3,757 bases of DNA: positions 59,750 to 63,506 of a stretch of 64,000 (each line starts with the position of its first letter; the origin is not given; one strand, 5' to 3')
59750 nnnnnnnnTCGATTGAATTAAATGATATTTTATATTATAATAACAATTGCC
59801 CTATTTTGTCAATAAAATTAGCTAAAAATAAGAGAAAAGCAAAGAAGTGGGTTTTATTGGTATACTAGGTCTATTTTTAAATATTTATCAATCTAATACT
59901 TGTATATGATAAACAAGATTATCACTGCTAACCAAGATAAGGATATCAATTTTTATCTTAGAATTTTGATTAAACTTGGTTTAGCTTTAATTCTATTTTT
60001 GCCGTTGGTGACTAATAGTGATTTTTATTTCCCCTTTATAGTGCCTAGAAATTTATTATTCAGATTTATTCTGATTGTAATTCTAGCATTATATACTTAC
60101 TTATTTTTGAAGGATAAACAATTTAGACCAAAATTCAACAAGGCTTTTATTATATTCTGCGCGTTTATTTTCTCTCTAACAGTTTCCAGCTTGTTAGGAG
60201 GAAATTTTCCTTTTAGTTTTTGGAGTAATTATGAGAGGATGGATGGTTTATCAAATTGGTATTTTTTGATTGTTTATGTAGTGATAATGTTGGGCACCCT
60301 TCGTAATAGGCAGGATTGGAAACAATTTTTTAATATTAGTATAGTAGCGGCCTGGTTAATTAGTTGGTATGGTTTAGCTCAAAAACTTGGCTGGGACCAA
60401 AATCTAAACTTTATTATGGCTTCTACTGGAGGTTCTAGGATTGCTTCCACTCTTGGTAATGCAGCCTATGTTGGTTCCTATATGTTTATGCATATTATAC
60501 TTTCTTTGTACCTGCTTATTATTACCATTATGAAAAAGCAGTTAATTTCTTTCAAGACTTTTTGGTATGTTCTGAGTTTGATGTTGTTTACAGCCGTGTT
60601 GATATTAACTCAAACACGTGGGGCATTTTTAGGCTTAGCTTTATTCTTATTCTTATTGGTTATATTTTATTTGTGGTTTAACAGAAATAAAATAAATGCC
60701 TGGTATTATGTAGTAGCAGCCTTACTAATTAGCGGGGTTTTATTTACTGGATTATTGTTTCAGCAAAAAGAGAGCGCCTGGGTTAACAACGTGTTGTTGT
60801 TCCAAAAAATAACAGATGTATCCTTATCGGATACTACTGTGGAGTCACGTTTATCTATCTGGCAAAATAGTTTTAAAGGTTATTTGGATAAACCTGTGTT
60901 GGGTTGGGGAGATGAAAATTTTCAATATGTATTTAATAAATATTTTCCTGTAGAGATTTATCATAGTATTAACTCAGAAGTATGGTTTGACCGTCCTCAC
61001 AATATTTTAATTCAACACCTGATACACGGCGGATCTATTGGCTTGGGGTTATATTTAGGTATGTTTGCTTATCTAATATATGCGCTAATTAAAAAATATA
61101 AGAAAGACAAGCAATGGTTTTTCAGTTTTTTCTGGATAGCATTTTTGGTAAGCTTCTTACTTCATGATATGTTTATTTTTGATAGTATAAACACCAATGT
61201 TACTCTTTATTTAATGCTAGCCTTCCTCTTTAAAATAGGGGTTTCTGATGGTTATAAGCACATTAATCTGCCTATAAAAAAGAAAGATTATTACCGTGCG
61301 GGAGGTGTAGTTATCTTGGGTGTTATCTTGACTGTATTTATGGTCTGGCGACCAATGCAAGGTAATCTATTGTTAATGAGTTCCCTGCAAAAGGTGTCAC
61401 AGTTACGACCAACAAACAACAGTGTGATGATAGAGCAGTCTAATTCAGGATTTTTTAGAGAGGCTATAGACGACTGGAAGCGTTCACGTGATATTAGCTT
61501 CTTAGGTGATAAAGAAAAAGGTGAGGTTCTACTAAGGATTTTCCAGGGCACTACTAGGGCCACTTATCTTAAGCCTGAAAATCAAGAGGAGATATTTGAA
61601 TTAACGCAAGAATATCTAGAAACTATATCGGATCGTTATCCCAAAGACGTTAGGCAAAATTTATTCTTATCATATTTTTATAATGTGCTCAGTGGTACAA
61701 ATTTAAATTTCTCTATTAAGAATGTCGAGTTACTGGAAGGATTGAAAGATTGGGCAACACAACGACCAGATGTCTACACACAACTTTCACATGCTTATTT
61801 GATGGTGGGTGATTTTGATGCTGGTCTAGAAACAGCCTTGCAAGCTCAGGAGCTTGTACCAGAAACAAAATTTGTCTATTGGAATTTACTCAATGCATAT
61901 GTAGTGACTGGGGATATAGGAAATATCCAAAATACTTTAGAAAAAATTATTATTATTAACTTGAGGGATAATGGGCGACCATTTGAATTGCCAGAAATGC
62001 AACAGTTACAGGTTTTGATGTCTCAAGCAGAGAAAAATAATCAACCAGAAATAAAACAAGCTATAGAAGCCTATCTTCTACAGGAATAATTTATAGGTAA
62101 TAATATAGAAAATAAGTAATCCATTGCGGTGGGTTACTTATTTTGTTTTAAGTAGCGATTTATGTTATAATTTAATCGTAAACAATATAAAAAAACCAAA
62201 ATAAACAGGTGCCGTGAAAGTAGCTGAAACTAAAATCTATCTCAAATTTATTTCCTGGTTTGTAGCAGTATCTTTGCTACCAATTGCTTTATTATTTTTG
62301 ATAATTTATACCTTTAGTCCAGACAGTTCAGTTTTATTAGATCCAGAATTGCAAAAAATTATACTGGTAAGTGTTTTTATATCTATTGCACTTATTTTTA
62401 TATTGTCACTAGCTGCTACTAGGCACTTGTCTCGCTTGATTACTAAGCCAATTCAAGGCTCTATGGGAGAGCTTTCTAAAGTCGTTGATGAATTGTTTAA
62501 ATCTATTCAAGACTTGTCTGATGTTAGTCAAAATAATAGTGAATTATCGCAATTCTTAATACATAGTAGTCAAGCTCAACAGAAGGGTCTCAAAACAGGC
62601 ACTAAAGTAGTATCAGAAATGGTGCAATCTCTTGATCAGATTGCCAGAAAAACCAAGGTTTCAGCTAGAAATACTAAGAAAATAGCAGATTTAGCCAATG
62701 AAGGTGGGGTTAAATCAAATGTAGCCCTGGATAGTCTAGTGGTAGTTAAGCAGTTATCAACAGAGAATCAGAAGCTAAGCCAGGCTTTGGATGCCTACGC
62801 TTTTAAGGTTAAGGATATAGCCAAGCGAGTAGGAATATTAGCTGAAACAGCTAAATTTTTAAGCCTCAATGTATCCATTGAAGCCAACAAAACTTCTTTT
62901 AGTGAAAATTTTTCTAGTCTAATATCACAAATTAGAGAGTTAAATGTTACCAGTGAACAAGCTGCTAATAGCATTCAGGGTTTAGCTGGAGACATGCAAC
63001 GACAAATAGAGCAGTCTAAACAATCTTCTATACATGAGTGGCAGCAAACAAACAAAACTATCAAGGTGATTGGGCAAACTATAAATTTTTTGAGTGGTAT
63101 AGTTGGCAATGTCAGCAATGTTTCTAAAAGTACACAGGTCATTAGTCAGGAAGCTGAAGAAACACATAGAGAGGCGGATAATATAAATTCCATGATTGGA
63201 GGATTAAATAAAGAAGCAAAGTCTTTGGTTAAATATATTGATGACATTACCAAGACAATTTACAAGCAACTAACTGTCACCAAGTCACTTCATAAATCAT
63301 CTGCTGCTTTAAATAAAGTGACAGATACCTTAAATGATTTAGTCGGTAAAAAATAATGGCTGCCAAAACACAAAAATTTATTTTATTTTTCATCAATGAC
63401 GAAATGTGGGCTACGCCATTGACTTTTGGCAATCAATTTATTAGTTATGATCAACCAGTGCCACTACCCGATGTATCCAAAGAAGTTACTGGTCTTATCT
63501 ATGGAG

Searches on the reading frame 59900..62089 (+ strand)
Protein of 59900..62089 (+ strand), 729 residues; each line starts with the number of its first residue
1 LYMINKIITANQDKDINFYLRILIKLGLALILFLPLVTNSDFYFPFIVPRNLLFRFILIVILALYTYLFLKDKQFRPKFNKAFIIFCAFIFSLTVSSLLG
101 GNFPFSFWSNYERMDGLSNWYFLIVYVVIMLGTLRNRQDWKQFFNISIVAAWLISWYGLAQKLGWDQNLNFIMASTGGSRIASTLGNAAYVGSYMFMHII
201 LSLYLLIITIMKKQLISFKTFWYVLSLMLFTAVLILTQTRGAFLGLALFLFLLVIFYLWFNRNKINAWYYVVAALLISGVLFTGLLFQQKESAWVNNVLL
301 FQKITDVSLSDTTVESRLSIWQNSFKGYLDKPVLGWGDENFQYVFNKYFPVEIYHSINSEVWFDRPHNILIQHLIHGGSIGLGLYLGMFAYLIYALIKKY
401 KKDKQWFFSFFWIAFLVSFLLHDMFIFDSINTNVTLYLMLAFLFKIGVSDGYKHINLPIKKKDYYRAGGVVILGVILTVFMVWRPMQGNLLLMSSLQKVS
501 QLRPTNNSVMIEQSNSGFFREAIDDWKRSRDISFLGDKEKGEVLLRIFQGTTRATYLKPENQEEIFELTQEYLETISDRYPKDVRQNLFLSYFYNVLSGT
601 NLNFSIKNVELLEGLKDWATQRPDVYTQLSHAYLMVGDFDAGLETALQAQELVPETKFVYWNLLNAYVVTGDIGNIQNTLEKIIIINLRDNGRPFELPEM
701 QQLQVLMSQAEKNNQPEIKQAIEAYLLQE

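Call 56: search_protein_families(library=pfam, proteins=[window:59900-62089:+], max_evalue=0.0001)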
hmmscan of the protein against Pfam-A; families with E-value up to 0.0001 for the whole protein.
window:59900-62089:+ (729 aa): 1 family
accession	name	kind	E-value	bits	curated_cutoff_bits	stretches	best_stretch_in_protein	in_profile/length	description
PF04932.20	Wzy_C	-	2e-21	76.8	31.7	1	226-386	2-149/149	O-Antigen ligase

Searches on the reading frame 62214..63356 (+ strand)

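Call 26: search_protein_families(library=pfam, proteins=[window:62214-63356:+], max_evalue=0.001)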
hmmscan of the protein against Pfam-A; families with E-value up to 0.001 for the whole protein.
window:62214-63356:+ (380 aa): 1 family
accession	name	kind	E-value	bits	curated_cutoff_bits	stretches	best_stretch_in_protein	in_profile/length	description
PF00015.26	MCPsignal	-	2.9e-10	40.7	34.6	1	120-328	5-165/172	Methyl-accepting chemotaxis protein (MCP) signalling domain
